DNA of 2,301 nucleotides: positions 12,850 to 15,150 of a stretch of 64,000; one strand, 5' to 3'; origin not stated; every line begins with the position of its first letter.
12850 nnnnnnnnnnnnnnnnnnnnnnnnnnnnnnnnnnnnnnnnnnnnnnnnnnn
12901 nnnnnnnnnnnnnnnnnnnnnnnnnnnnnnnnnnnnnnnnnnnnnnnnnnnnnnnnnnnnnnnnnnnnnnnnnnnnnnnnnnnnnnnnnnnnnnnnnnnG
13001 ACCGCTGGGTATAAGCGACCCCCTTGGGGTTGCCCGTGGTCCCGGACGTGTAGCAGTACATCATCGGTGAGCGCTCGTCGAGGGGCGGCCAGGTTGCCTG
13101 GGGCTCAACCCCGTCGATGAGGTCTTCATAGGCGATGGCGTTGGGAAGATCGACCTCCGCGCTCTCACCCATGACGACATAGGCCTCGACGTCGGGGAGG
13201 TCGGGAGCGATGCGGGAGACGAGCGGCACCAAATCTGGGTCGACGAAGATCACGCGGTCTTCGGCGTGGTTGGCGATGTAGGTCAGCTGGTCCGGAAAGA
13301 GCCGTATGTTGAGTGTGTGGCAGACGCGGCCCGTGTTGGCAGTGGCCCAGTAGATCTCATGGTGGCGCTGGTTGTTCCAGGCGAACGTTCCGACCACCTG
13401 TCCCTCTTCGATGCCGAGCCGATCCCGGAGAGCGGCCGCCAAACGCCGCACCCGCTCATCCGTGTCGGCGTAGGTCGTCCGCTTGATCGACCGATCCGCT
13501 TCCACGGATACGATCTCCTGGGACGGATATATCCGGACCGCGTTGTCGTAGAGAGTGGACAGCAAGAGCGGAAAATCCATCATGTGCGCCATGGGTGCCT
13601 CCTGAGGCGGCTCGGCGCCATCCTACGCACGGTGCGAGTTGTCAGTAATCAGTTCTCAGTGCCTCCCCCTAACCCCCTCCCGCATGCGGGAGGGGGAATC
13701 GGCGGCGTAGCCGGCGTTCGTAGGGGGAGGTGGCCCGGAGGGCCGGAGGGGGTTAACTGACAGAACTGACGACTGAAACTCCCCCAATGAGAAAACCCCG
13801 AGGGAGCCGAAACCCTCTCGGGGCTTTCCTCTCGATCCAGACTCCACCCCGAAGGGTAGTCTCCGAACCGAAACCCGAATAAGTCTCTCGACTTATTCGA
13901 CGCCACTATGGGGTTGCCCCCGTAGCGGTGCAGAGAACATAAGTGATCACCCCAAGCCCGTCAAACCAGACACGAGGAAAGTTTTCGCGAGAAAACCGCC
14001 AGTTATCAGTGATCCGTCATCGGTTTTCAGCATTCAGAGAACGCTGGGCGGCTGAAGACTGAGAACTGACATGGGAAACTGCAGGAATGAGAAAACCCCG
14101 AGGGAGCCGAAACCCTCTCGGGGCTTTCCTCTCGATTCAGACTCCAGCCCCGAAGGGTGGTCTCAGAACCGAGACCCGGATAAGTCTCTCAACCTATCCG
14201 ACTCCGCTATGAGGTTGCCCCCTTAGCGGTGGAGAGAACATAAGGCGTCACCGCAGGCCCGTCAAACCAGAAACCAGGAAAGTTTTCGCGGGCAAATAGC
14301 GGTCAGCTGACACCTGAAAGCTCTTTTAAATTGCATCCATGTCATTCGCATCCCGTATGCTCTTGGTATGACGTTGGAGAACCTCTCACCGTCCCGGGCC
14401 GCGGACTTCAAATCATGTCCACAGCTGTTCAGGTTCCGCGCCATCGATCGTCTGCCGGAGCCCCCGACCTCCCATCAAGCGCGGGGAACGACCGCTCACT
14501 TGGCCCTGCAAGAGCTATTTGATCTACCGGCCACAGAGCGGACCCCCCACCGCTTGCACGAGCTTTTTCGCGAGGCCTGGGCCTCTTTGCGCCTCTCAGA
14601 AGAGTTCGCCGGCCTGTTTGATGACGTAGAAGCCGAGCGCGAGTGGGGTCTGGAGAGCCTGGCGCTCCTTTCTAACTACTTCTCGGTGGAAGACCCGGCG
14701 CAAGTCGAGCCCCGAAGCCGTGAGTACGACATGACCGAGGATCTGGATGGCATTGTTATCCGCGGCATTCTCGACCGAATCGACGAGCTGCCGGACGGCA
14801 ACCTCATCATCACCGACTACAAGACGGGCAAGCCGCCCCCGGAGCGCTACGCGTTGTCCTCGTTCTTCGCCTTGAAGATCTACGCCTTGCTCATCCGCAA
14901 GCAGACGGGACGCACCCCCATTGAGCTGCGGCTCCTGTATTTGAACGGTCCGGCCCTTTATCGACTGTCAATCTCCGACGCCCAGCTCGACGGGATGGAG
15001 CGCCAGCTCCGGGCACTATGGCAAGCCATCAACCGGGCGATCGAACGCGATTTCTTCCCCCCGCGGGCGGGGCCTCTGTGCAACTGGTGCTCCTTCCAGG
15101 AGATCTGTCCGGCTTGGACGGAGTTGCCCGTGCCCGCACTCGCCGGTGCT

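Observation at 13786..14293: Tandemly duplicated promoter-sRNA-terminator units with compensatory base changes upstream of fadD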

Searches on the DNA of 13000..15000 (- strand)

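Call 4: search_rna_families(source=window, start=13000, end=15000, threshold=evalue, max_evalue=10, show_alignments=4)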
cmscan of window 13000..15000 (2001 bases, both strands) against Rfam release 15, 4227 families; matches with E-value up to 10: 7.
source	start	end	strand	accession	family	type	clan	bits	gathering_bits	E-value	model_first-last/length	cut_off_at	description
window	13873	13899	-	RF03824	MIR5285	Gene; miRNA;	-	18.8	88.5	1.1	19-45/63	no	MIR5285 microRNA precursor family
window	14090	14130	-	RF00863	mir-BART17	Gene; miRNA;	-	17.7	70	4.8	1-81/81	no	mir-BART17 microRNA precursor family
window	14081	14157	-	RF00236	ctRNA_pGA1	Gene; antisense;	-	17.1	45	3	1-79/79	no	ctRNA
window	14092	14195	-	RF02569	IhtA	Gene; sRNA;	-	16.9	76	5.1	1-107/107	no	IhtA sRNA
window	13785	13856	-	RF00236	ctRNA_pGA1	Gene; antisense;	-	16.2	45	5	1-79/79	no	ctRNA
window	13789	13829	+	RF01681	P4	Gene; sRNA;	-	12.1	37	3.8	144-184/215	no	Pseudomonas sRNA P4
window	13590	13691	-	RF00226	IRES_n-myc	Cis-reg; IRES;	-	9.7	40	2.1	1-322/322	no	n-myc internal ribosome entry site (IRES)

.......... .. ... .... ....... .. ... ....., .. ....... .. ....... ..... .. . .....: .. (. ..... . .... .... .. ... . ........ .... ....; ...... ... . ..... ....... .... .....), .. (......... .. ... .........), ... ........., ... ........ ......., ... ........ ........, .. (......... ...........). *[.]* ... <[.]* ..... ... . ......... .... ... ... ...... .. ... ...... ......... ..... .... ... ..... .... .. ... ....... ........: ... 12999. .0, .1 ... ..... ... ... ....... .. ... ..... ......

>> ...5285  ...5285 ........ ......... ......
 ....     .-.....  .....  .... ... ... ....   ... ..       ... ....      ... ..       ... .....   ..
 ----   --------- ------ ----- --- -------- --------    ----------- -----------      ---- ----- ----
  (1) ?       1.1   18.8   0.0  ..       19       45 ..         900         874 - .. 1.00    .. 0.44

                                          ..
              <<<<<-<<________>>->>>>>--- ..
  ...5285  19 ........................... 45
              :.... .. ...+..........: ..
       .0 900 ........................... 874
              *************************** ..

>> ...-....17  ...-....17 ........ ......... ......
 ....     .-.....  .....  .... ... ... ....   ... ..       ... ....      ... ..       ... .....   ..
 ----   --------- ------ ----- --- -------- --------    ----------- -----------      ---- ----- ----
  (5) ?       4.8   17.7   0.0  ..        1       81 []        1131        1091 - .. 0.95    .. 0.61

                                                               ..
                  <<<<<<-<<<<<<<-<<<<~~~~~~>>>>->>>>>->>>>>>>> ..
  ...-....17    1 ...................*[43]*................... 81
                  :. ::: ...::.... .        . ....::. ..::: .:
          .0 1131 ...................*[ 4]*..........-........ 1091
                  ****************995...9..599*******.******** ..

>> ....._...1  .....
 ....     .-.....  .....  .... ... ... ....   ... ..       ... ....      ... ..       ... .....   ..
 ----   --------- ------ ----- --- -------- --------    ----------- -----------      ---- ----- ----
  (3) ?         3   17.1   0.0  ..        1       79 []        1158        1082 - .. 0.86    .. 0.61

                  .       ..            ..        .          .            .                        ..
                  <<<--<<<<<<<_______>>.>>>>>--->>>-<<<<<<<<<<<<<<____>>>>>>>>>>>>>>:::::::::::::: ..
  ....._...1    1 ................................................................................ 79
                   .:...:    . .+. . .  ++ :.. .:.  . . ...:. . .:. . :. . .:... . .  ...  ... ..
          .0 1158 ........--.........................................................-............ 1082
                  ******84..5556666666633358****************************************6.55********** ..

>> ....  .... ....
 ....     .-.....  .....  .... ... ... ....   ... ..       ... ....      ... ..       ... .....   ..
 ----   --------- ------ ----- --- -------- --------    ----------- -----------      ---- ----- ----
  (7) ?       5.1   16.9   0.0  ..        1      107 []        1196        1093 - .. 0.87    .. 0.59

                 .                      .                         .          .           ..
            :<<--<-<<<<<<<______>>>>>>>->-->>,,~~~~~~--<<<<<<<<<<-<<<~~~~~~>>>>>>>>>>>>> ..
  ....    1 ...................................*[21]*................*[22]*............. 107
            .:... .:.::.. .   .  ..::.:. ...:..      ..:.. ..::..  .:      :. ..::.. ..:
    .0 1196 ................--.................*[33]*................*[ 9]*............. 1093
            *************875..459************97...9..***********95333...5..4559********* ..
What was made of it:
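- Closest known: 6C RNA. Different: No covariance-model match even at E up to 10 (call 4).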

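Call 40: build_rna_model(alignment_id=A2)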
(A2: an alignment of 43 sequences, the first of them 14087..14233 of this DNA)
Model R1 built from alignment A2 (43 sequences, 171 columns); structure: RNAalifold consensus.
model positions 159; base pairs 40; branch points 3; effective number of sequences 2.31; information 0.59 bits per position. Calibrated on 0.2 Mb of random sequence (short: E-values are rough).
structure used (alignment columns):
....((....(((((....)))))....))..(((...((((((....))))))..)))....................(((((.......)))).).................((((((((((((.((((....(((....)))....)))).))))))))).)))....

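Call 41: search_with_rna_model(model_id=R1, source=window, max_evalue=1, show_alignments=2)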
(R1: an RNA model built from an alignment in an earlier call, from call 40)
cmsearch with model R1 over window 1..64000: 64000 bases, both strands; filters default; matches with E-value up to 1: 5.
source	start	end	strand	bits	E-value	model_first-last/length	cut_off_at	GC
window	13788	13932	-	112.8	6.9e-32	1-159/159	no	0.59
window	14088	14233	-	105.3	1.1e-29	1-159/159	no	0.59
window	13992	14131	+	17.9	0.00045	1-159/159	no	0.54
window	13707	13831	+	16.8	0.00098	1-159/159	no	0.63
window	12784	12917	-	9.8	0.1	1-159/159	no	0.67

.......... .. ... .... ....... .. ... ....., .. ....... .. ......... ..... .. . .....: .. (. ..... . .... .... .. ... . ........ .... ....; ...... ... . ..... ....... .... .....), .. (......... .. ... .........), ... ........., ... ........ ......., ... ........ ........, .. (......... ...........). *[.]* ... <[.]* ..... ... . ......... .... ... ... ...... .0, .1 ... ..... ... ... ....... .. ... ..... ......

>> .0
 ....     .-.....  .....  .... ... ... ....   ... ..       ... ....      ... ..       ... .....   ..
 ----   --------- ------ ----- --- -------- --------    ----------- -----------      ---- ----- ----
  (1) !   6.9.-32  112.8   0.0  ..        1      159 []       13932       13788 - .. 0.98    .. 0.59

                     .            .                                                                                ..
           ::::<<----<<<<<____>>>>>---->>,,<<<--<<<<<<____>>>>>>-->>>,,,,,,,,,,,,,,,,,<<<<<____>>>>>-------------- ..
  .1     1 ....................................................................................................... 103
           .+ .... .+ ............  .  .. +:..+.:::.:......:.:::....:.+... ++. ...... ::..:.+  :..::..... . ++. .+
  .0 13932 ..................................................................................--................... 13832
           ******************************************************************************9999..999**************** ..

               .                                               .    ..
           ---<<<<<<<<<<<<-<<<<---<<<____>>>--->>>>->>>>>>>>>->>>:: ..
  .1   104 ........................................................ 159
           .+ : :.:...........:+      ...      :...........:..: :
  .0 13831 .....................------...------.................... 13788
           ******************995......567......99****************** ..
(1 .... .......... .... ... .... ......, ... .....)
